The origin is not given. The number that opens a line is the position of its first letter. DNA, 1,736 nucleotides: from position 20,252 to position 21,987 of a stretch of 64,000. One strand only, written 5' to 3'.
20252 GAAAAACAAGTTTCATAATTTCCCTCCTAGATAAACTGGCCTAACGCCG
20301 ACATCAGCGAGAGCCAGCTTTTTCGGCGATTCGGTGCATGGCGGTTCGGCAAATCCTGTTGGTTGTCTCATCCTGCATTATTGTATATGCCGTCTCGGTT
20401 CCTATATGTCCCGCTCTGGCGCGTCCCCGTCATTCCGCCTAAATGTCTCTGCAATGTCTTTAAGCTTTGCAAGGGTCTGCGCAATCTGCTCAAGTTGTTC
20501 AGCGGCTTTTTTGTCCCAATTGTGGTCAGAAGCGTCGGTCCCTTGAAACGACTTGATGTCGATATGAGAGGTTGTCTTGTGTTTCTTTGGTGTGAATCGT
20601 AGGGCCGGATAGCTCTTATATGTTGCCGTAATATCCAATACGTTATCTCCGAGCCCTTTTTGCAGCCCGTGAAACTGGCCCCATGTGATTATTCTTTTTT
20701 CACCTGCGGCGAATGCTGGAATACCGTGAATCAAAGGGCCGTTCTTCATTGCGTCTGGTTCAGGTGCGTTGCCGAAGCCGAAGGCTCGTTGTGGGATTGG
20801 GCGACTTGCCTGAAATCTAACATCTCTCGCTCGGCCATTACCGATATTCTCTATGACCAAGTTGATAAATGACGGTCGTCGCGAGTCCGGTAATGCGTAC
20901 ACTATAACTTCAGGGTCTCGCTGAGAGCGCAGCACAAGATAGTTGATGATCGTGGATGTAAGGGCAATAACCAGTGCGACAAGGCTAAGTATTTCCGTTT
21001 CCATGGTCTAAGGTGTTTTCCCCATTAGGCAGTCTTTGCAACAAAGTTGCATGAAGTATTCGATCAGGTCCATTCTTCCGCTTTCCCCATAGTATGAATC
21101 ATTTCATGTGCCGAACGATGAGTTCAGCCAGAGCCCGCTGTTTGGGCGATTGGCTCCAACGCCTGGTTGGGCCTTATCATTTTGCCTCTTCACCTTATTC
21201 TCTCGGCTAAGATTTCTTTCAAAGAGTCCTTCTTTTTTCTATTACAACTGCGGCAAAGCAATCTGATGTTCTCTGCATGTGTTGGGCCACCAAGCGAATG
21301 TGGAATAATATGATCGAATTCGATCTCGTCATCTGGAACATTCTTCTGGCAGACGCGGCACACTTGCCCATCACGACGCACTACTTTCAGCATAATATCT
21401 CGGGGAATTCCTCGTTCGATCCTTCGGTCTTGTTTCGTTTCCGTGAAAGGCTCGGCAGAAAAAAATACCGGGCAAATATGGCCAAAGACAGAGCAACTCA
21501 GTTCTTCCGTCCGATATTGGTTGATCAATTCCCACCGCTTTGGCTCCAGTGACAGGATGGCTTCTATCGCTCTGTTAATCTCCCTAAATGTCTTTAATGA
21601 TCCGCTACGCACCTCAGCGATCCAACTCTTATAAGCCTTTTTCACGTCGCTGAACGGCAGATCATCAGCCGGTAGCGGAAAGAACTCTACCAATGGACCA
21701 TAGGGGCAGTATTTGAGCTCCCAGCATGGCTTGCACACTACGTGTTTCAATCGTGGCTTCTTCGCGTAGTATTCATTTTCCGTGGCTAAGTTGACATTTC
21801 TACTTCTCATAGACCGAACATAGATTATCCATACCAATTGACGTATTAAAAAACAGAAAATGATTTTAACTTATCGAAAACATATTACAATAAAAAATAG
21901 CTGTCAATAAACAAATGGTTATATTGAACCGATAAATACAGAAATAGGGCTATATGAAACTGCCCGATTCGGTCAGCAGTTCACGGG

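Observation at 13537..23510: Integrase-less integron-type cassette array on the minus strand (defence-gene CALIN)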

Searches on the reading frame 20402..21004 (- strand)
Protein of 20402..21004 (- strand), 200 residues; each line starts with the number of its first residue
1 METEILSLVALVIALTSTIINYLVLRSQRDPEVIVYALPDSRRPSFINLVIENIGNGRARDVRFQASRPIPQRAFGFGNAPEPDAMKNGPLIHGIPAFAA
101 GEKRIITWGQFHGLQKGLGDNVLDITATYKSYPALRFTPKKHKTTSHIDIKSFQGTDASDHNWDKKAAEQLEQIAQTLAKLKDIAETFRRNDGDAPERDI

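Call 8: search_protein_families(library=pfam, proteins=[window:20402-21004:-], max_evalue=0.01)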
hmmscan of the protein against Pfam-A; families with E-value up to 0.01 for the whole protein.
window:20402-21004:- (200 aa): 0 families

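Call 13: find_encoding_contigs(protein=window:20402-21004:-, flank=10000, max_places=10)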
Protein window:20402-21004:- (200 aa): 2 contigs read that carry it; 2 places shown.
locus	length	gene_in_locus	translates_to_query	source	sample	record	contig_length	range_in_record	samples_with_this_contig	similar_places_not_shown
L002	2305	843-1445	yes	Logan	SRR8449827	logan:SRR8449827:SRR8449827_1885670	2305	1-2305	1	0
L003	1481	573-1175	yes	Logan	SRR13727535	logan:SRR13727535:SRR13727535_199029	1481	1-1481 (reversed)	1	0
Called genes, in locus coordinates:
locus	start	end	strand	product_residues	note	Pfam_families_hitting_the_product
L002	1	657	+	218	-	?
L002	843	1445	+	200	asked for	-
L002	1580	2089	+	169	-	-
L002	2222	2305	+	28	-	?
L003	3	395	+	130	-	?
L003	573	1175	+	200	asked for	-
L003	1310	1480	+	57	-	?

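Call 18: find_homologous_proteins(query=window:20402-21004:-)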
Query window:20402-21004:- (200 aa): 184 proteins with E <= 0.001 among 344 candidates; the best 120 are listed.
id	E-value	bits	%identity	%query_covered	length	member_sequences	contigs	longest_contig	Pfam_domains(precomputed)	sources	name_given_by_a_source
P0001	4.2e-104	364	83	99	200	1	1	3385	-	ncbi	-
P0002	4.0e-100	351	82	96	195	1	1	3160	-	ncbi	-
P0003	2.6e-99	348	80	97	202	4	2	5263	-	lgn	-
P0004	1.0e-98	346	78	99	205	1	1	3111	-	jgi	jgi:hypothetical protein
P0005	1.2e-96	340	76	97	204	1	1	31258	-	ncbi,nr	ncbi:MAG: hypothetical protein C0392_07660 [Syntrophus sp. (in: bacteria)]|nr:hypothetical protein [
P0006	1.6e-95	336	81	95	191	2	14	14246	-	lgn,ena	-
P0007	3.9e-94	332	84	89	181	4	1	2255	-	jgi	jgi:hypothetical protein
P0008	4.0e-93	328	74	97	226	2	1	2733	-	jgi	-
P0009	5.2e-91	321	80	91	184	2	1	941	-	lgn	-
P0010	1.7e-90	320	81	91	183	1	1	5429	-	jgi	jgi:hypothetical protein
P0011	1.1e-89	317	76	96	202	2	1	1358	-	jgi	-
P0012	1.8e-89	316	81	91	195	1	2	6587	-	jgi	jgi:hypothetical protein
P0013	1.4e-84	300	80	86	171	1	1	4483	-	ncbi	ncbi:MAG: hypothetical protein ABFD50_14850 [Smithella sp.]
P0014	1.4e-83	297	75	92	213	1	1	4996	-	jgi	jgi:hypothetical protein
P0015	1.3e-82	294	73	93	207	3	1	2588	-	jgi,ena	-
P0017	1.7e-79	284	74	92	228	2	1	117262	-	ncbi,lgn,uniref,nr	ncbi:MAG: hypothetical protein JETT_0004 [Candidatus Jettenia ecosi]|uniref:Uncharacterized protein 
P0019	6.3e-78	279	67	92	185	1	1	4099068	-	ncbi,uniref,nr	ncbi:hypothetical protein FO488_16020 [Geobacter sp. FeAm09]|uniref:hypothetical protein n=1 Tax=Geo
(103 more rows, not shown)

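Call 19: find_encoding_contigs(protein=P0005, flank=10000, max_places=3)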
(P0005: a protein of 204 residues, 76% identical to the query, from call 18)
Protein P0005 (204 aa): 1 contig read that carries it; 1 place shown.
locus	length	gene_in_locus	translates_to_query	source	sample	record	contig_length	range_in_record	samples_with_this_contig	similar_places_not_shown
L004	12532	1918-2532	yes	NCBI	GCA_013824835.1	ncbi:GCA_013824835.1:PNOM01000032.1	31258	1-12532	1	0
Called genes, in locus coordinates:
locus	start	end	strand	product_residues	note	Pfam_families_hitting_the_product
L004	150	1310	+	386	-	PF14319:Zn_Tnp_IS91, PF04986:Y2_Tnp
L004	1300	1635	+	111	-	-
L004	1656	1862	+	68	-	-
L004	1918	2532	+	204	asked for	-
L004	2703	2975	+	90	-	PF04365:BrnT_toxin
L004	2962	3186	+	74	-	-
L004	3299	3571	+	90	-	-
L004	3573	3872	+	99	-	-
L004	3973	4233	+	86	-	PF04365:BrnT_toxin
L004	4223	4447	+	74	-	PF12441:CopG_antitoxin (weak)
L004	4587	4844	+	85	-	PF04221:RelB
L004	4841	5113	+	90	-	PF15738:YafQ_toxin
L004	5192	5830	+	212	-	PF01545:Cation_efflux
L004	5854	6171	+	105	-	PF12441:CopG_antitoxin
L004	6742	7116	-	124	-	PF06397:Desulfoferrod_N, PF01880:Desulfoferrodox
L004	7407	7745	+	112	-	-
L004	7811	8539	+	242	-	PF00902:TatC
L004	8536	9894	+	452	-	PF00483:NTP_transferase, PF12804:NTP_transf_3, PF25084:LbH_EIF2B, PF25087:GMPPB_C, PF00132:Hexapep, PF25087:GMPPB_C, PF00132:Hexapep, PF14602:Hexapep_2, +1 more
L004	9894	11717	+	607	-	PF13522:GATase_6, PF13537:GATase_7, PF01380:SIS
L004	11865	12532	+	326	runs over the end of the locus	PF23023:Anti-Pycsar_Apyc1, PF00753:Lactamase_B (faint), PF12706:Lactamase_B_2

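Call 20: find_encoding_contigs(protein=P0019, flank=10000, max_places=3)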
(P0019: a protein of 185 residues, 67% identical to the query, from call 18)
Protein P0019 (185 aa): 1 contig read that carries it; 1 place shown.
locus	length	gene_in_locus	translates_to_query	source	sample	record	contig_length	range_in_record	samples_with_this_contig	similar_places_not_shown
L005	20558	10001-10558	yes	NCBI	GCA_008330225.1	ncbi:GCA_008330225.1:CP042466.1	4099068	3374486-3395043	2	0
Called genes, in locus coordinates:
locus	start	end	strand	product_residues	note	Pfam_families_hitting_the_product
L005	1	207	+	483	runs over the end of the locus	-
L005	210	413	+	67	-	-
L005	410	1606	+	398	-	-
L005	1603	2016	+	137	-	-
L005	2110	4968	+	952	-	PF08751:TrwC, PF13245:AAA_19, PF13604:AAA_30, PF01443:Viral_helicase1 (faint), PF13538:UvrD_C_2 (weak)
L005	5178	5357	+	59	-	-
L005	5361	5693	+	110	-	-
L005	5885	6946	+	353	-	-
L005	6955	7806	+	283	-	-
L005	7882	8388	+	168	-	-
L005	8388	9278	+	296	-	PF07283:TrbH (faint)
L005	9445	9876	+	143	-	-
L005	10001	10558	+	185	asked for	-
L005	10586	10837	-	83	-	-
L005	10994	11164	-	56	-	-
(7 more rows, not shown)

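Call 21: find_encoding_contigs(protein=P0017, flank=10000, max_places=3)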
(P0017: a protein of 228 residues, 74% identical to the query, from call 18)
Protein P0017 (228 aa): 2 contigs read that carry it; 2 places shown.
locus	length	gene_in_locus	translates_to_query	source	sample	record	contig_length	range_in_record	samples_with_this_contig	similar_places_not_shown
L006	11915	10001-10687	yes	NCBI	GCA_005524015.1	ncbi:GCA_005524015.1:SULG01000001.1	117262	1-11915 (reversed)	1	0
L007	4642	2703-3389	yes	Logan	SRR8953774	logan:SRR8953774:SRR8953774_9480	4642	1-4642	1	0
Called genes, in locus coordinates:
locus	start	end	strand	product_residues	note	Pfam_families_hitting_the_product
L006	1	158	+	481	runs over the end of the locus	PF20695:UbiD_N, PF01977:UbiD, PF20696:UbiD_C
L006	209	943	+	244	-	PF01209:Ubie_methyltran, PF13489:Methyltransf_23 (weak), PF01135:PCMT (weak), PF13847:Methyltransf_31, PF08241:Methyltransf_11, PF13649:Methyltransf_25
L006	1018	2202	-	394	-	PF04338:DUF481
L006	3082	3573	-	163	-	PF11848:DUF3368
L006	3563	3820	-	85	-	PF03683:UPF0175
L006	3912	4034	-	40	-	-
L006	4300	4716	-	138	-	-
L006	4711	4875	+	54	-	-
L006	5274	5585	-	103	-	PF11848:DUF3368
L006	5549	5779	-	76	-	-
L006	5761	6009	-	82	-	-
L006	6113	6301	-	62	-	-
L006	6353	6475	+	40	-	-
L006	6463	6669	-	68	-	-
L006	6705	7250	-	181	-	PF13592:HTH_33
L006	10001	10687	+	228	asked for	-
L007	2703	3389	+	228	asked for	-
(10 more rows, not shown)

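Call 87: search_protein_families(library=padloc, proteins=[window:20402-21004:-], max_evalue=0.001)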
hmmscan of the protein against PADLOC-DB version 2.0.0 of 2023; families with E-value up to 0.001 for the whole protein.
window:20402-21004:- (200 aa): 0 families

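Call 97: search_protein_families(library=ncbifam, proteins=[window:20402-21004:-], max_evalue=0.001)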
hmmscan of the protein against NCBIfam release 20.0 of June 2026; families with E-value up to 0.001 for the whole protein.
window:20402-21004:- (200 aa): 0 families

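Call 116: predict_structure(alignment_id=A7)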
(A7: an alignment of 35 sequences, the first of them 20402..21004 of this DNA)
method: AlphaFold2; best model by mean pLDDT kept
length: 200 residues; sequences in the alignment: 35
mean_pLDDT: 85.3   pTM: 0.67
mean pLDDT of the five models: 85.3, 85.1, 84.9, 83.3, 82.5
residues with pLDDT >= 90: 110; 70-90: 59; 50-70: 21; < 50: 10
segments of 3 or more residues with pLDDT < 50: 159-161, 194-200
pLDDT, mean of each block of 10 residues (from residue 1): 90 93 72 95 89 94 97 86 95 97 95 90 96 83 96 69 63 84 74 51
secondary structure, 60 per line:
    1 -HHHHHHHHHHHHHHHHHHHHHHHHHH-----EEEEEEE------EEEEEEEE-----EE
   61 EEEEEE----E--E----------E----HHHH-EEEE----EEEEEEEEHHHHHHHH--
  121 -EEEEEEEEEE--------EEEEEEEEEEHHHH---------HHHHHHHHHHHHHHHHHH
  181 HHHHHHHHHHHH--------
elements in order: H2-27 E33-39 E46-53 E59-66 H90-93 E95-98 E103-110 H111-118 E122-131 E140-149 H150-153 H163-192

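Call 120: fold_search(model_id=the predicted structure, library=pdb)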
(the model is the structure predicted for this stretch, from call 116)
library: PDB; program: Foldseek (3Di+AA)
matches with E <= 10: 941; with E <= 0.001: 0
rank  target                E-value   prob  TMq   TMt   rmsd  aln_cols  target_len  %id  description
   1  7p4l_C                5.1e-03  0.66  0.17  0.10  10.6       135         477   10  Crystal structure of the trimeric ectodomain of archaeal Fusexin1 (Fsx1) (released 2022-07-13)
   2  8b7d                  7.7e-03  0.60  0.21  0.26  10.4       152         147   10  Luminal domain of TMEM106B (released 2023-07-19)
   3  1u4f_A                1.3e-02  0.84  0.29  0.30   8.7       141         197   10  Crystal Structure of Cytoplasmic Domains of IRK1 (Kir2.1) channel (released 2005-03-08)
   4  2xky_I                2.0e-02  0.75  0.29  0.21   8.8       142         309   10  Single particle analysis of Kir2.1NC_4 in negative stain (released 2011-07-20)
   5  1u4f_B                2.0e-02  0.72  0.26  0.27   9.1       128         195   10  Crystal Structure of Cytoplasmic Domains of IRK1 (Kir2.1) channel (released 2005-03-08)
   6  7p4l_A                2.2e-02  0.44  0.16  0.10  10.2       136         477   11  Crystal structure of the trimeric ectodomain of archaeal Fusexin1 (Fsx1) (released 2022-07-13)
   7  1u4f_D                2.7e-02  0.75  0.28  0.29   8.5       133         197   10  Crystal Structure of Cytoplasmic Domains of IRK1 (Kir2.1) channel (released 2005-03-08)
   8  8gi2                  2.7e-02  0.51  0.20  0.25  13.3       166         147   14  Cryo-EM structure of Natrinema sp. J7-2 Type IV pilus, PilA2 (released 2023-08-16)
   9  7u1e_A                3.0e-02  0.60  0.26  0.18   9.5       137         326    8  CryoEM structure of the pancreatic ATP-sensitive potassium channel bound to ATP with Kir6.2-CTD in the down conformati (released 2022-08-31)
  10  6ulm_B                3.4e-02  0.38  0.21  0.21   9.0       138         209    9  Crystal structure of human cadherin 17 EC1-2 (released 2021-03-17)
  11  8k2j                  3.6e-02  0.33  0.21  0.11  13.6       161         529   11  Crystal structure of Group 3 Oligosaccharide/Monosaccharide-releasing beta-N-acetylgalactosaminidase NgaDssm, apo form (released 2024-04-24)
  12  4nup_A                4.3e-02  0.57  0.24  0.23   8.0       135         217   14  Crystal structure of mouse N-cadherin EC1-2 with AA insertion between residues 2 and 3 (released 2014-09-24)
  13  6fjy_C                4.3e-02  0.51  0.26  0.26   9.5       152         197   11  Crystal structure of CsuC-CsuE chaperone-tip adhesion subunit pre-assembly complex from archaic chaperone-usher Csu pi (released 2018-05-16)
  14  2wll_B                4.5e-02  0.57  0.25  0.21  10.6       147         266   10  POTASSIUM CHANNEL FROM BURKHOLDERIA PSEUDOMALLEI (released 2010-06-09)
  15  5ykf_A                4.8e-02  0.51  0.27  0.19   8.5       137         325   11  Structure of pancreatic ATP-sensitive potassium channel bound with glibenclamide and ATPgammaS (3D class1 at 4.33A) (released 2018-04-18)
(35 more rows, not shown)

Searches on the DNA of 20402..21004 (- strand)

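Call 48: search_with_rna_model(model_id=R1, sources=[L008, L016, L012, L018, L004, L003], filters=off, max_evalue=5)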
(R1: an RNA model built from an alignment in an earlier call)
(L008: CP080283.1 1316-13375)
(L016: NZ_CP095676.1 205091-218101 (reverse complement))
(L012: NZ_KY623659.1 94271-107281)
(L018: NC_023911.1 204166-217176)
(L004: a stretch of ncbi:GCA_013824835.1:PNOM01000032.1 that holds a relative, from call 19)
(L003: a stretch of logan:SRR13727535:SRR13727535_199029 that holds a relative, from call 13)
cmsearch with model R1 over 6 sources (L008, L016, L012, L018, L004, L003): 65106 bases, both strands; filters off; matches with E-value up to 5: 26.
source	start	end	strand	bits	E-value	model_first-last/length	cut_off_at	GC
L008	6001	6060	+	69.4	2e-17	1-70/70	no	0.55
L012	1938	2018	-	53.1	1e-12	1-70/70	no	0.57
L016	5520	5613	-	49.3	1.3e-11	1-70/70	no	0.66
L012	159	218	-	44.7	2.7e-10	1-70/70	no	0.58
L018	5256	5369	-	43.3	6.7e-10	1-70/70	no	0.58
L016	4519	4576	-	29.5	6.6e-06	1-70/70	no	0.71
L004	2590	2650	+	27.4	2.6e-05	1-70/70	no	0.67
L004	3170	3235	+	24.6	0.00017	1-70/70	no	0.56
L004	6123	6185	+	23.6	0.00032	1-70/70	no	0.51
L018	4807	4888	-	21.1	0.0017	1-70/70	no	0.51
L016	4943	5037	-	18.8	0.0082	1-70/70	no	0.56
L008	5357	5432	+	18.2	0.012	1-70/70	no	0.57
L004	27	90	+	16.9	0.028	1-70/70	no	0.66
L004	3856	3901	+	16.2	0.044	1-70/70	no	0.54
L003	1227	1287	+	15.2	0.087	1-70/70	no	0.61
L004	1522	1624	+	15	0.1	1-70/70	no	0.5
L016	3662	3680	-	12.6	0.5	1-70/70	no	0.42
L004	5130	5162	+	12.1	0.66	13-58/70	no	0.61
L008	6001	6060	-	11.4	1.1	1-70/70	no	0.55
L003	404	466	+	10.7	1.7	1-70/70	no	0.59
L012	1524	1592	-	10.2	2.3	1-70/70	no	0.48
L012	8699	8732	+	9.8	3.2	13-57/70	no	0.68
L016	12157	12179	-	9.7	3.2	1-70/70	no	0.22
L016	3662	3680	+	9.3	4.2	1-70/70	no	0.42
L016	2164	2185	+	9.2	4.7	1-70/70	no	0.55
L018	3309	3330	+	9.2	4.7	1-70/70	no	0.55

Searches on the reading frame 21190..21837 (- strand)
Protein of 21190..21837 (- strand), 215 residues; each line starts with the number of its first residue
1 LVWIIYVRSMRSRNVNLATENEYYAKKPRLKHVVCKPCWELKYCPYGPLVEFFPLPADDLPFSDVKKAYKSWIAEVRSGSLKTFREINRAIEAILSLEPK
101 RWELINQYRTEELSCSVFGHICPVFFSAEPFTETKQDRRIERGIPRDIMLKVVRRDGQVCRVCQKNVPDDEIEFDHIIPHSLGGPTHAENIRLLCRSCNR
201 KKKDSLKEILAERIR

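Call 8: search_protein_families(library=pfam, proteins=[window:21190-21837:-], max_evalue=0.01)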
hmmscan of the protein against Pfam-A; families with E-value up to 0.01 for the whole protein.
window:21190-21837:- (215 aa): 4 families
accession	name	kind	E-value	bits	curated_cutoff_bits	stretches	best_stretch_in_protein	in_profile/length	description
PF14279.12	HNH_5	-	5.8e-15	55.4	27.5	1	160-208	1-49/56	HNH endonuclease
PF01844.29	HNH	-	2e-13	50.7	21.4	1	160-204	1-46/47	HNH endonuclease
PF02945.21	Endonuclease_7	-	0.0007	19.9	23.6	1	144-201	10-62/82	Recombination endonuclease VII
PF13395.12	HNH_4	-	0.0039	17.6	22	1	169-205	15-51/54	HNH endonuclease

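Call 87: search_protein_families(library=padloc, proteins=[window:21190-21837:-], max_evalue=0.001)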
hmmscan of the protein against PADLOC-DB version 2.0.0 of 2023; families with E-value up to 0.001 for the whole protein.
window:21190-21837:- (215 aa): 5 families
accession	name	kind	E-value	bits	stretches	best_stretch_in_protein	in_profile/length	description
PDLC03478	REase_II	-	1.8e-08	32.4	1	137-205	89-161/219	Type II restriction enzyme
PDLC03418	REase_II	-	3.4e-05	21.1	1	156-203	323-370/372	Type II restriction enzyme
PDLC02859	DpdF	-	5.3e-05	19.8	1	152-214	2-64/545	DpdF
PDLC00315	PtuB1|PtuB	-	0.0001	20.1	1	152-205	25-79/227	Unknown function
PDLC03656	mREase_IV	-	0.00078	17.3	0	139-204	184-257/277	Type IV methyl-directed restriction enzyme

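Call 97: search_protein_families(library=ncbifam, proteins=[window:21190-21837:-], max_evalue=0.001)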
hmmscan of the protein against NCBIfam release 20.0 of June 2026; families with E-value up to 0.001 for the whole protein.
window:21190-21837:- (215 aa): 2 families
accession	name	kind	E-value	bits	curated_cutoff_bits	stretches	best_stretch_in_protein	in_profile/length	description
NF040563.1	guided_IscB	equivalog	3.6e-09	36.2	175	1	152-209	187-243/314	RNA-guided endonuclease IscB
NF049971.1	CRISPR_Cas9d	exception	4.9e-06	25.4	375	1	147-204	535-595/986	type II CRISPR RNA-guided endonuclease Cas9d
